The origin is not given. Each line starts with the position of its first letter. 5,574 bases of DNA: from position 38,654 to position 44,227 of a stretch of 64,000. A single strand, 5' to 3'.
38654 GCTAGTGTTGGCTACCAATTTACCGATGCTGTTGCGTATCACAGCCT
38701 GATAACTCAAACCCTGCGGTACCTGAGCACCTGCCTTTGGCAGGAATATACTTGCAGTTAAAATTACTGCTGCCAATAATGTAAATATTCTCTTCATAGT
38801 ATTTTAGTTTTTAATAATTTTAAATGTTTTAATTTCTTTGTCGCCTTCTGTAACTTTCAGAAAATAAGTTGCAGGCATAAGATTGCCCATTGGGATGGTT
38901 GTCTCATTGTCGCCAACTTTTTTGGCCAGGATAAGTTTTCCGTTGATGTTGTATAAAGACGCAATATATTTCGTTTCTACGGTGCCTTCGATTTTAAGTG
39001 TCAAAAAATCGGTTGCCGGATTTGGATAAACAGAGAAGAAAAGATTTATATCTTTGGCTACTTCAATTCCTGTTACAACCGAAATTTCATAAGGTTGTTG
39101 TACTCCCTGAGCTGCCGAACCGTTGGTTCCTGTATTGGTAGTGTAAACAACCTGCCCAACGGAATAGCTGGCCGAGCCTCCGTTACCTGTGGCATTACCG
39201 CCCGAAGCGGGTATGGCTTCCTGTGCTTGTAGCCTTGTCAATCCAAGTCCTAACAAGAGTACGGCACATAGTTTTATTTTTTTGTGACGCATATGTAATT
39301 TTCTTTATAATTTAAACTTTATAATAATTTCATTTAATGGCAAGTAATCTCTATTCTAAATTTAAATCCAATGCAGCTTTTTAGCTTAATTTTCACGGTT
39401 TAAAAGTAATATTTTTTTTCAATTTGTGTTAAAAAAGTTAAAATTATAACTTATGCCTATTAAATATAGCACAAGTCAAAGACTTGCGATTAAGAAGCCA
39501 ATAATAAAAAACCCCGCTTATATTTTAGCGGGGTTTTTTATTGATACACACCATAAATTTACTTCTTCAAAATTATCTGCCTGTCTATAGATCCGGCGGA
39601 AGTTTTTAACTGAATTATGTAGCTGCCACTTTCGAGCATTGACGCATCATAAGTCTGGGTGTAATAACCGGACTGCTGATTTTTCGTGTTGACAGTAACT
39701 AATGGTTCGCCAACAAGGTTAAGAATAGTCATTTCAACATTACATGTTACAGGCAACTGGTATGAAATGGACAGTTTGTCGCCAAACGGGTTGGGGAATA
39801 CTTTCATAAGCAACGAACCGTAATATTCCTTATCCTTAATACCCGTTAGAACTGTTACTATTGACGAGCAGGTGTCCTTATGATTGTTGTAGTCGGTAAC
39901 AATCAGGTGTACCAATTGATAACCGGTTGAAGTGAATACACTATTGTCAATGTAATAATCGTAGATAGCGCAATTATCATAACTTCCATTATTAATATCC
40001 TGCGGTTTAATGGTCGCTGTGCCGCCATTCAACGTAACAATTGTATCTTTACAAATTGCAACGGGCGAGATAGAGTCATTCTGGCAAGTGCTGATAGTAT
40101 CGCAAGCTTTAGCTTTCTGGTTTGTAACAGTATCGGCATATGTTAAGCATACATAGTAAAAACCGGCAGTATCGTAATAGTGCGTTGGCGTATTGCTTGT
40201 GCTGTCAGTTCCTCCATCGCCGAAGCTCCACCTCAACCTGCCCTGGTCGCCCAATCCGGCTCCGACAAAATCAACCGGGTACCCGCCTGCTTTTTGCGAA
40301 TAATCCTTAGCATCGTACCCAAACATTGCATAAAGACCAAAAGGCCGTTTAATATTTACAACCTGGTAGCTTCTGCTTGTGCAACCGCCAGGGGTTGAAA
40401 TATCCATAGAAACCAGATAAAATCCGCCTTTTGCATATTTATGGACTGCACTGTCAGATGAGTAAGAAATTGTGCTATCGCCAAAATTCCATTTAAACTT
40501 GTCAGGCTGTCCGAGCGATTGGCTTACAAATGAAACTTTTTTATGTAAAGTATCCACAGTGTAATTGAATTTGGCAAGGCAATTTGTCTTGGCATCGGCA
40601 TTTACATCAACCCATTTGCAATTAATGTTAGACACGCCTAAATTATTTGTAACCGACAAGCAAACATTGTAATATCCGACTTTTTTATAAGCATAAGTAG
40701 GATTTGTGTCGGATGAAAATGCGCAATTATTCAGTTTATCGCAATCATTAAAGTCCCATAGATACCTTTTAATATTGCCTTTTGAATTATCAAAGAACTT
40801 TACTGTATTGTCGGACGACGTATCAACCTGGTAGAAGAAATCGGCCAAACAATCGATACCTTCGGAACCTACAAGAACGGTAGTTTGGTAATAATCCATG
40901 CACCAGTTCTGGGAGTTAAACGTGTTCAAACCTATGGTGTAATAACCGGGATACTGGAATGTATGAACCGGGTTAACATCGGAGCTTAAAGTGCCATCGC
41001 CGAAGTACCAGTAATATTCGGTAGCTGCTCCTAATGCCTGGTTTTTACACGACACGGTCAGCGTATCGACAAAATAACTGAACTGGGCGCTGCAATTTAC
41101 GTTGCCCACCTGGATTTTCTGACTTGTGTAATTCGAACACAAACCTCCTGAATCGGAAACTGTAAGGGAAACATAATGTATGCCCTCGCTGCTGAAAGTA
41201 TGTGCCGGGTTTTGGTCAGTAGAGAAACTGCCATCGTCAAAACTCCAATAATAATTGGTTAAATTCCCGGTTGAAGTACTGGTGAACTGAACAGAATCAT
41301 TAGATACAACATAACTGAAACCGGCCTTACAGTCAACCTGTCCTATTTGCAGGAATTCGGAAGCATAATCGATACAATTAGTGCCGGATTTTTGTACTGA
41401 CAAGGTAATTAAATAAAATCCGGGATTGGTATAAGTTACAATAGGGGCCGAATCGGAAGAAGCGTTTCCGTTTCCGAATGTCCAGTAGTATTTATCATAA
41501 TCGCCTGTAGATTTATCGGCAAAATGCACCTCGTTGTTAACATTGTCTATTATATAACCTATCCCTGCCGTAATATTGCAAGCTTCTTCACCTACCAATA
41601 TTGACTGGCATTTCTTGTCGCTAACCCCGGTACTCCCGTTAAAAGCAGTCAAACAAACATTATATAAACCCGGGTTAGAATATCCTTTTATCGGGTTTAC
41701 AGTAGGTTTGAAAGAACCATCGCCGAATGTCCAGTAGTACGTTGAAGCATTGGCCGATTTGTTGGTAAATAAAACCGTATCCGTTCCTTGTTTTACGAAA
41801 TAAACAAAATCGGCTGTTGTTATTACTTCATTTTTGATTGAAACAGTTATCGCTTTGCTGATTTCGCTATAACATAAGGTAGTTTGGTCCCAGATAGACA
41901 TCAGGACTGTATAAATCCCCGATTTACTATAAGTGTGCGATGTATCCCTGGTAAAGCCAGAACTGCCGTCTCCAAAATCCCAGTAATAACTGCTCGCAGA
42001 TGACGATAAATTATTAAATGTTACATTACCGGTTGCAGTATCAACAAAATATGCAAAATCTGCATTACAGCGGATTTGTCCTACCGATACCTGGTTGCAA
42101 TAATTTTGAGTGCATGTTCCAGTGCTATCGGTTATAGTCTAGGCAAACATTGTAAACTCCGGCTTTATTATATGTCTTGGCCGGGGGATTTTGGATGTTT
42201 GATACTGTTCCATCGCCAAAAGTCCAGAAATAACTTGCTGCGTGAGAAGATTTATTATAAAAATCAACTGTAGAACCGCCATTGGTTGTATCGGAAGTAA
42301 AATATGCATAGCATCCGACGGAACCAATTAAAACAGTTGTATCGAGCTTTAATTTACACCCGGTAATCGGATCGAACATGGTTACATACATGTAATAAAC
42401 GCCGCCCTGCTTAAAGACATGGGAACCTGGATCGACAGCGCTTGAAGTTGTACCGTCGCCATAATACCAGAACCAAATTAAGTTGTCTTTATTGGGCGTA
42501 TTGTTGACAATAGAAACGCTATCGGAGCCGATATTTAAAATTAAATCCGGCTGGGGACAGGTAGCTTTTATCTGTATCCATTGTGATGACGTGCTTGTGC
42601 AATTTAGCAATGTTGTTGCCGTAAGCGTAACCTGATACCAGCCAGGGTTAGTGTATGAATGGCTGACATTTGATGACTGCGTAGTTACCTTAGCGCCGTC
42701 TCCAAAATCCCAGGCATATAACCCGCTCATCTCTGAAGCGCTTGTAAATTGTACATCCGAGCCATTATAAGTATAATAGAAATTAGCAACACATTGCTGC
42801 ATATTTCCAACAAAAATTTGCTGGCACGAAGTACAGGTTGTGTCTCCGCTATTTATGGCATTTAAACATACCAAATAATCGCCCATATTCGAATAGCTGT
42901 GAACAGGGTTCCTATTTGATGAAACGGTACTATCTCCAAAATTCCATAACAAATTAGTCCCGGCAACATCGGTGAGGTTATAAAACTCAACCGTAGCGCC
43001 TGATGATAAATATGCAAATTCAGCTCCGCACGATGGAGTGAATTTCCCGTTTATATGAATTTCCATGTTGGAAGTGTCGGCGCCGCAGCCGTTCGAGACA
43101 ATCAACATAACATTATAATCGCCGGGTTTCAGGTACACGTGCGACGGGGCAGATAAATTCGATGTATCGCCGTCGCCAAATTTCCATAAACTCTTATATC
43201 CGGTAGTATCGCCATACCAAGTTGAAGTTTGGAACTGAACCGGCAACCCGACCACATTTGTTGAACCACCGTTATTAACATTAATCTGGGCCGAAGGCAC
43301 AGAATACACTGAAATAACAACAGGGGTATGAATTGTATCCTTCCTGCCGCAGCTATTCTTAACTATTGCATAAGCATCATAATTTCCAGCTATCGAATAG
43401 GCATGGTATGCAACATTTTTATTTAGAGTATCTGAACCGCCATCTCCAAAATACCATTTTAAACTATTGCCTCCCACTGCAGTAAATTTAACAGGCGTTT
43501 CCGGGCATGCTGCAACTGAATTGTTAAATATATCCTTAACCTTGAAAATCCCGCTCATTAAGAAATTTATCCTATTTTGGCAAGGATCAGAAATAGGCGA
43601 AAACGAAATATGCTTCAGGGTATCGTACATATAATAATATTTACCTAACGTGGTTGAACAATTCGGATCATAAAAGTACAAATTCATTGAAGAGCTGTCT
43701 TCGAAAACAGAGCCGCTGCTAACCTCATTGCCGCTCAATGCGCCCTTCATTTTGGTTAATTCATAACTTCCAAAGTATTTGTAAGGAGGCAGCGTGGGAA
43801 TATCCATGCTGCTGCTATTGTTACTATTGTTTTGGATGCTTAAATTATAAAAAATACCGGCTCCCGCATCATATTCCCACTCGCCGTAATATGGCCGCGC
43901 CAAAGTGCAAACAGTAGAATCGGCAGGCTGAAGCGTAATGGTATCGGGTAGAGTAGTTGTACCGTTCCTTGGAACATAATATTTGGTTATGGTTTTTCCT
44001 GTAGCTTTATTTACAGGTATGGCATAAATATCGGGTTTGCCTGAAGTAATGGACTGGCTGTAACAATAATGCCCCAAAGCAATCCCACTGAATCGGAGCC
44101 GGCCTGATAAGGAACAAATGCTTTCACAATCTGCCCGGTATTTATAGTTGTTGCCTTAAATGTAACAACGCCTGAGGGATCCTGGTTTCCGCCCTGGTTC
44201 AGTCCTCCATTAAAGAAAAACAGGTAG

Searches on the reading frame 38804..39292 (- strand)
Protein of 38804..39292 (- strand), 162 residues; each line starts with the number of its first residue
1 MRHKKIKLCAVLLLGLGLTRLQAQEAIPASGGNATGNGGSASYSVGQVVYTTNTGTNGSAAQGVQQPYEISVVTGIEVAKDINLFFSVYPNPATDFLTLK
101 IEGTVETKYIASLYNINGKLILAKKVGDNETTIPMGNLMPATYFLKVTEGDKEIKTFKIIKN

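Call 65: search_protein_families(library=pfam, proteins=[window:38804-39292:-], max_evalue=0.0001)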
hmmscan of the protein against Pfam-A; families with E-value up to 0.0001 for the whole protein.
window:38804-39292:- (162 aa): 1 family
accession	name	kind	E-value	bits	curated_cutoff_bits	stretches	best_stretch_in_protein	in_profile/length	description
PF18962.6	Por_Secre_tail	-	6.9e-13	49.1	27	1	88-157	1-73/75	Secretion system C-terminal sorting domain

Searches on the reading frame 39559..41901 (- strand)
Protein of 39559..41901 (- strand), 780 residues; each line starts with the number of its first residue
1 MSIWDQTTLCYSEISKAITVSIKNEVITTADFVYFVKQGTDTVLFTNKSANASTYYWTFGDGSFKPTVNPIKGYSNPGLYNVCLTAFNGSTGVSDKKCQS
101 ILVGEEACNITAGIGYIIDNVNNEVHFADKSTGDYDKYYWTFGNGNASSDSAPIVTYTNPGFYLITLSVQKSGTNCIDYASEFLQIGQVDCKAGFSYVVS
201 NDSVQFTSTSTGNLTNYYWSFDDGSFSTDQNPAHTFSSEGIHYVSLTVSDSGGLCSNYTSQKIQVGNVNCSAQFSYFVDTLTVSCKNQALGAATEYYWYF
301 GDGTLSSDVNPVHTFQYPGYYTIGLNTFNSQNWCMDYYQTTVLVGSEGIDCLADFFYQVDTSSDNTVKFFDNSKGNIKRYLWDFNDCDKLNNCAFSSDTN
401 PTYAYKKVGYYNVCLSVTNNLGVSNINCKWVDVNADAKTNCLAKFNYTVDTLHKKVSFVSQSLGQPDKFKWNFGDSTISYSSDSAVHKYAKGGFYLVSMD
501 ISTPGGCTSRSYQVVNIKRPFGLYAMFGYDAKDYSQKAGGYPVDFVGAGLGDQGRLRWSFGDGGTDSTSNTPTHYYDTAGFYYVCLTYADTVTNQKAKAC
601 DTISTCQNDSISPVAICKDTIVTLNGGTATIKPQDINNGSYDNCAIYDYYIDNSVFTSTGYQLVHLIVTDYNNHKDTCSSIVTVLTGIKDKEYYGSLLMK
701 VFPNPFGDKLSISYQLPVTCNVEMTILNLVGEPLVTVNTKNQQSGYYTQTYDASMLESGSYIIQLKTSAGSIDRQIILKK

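Call 65: search_protein_families(library=pfam, proteins=[window:39559-41901:-], max_evalue=0.0001)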
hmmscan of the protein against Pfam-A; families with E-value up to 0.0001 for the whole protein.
window:39559-41901:- (780 aa): 3 families
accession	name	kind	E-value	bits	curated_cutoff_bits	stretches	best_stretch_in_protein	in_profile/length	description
PF18911.6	PKD_4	-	1.4e-61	205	27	7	204-263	24-83/85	PKD domain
PF00801.26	PKD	-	1.5e-48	163.1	23.5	6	196-256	9-73/80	PKD domain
PF18962.6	Por_Secre_tail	-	9.2e-10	39.1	27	1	701-777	1-74/75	Secretion system C-terminal sorting domain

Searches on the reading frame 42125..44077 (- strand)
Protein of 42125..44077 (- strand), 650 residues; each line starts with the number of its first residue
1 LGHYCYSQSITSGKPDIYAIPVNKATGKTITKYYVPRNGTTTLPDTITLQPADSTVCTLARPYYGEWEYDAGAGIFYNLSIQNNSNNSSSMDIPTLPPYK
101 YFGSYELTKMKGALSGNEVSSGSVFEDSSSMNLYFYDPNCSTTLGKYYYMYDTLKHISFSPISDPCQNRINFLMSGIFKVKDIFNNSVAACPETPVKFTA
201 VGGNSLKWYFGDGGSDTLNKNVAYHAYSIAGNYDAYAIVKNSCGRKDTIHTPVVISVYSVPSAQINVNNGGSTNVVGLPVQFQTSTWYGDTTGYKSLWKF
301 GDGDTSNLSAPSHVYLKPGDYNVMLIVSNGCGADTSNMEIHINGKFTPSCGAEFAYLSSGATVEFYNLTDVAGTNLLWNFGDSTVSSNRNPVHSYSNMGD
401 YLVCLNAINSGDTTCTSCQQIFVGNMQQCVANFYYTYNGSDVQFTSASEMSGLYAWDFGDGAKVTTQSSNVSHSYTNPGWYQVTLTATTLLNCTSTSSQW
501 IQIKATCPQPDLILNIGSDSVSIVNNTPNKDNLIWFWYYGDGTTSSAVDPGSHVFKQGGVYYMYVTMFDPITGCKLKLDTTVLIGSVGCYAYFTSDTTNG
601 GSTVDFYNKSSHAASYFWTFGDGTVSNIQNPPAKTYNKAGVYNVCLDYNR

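Call 65: search_protein_families(library=pfam, proteins=[window:42125-44077:-], max_evalue=0.0001)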
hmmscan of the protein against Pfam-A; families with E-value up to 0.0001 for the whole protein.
window:42125-44077:- (650 aa): 2 families
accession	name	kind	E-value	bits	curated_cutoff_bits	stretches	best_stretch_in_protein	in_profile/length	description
PF18911.6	PKD_4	-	4.4e-55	184.1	27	6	276-340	16-81/85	PKD domain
PF00801.26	PKD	-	8.6e-44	147.9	23.5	4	266-341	3-79/80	PKD domain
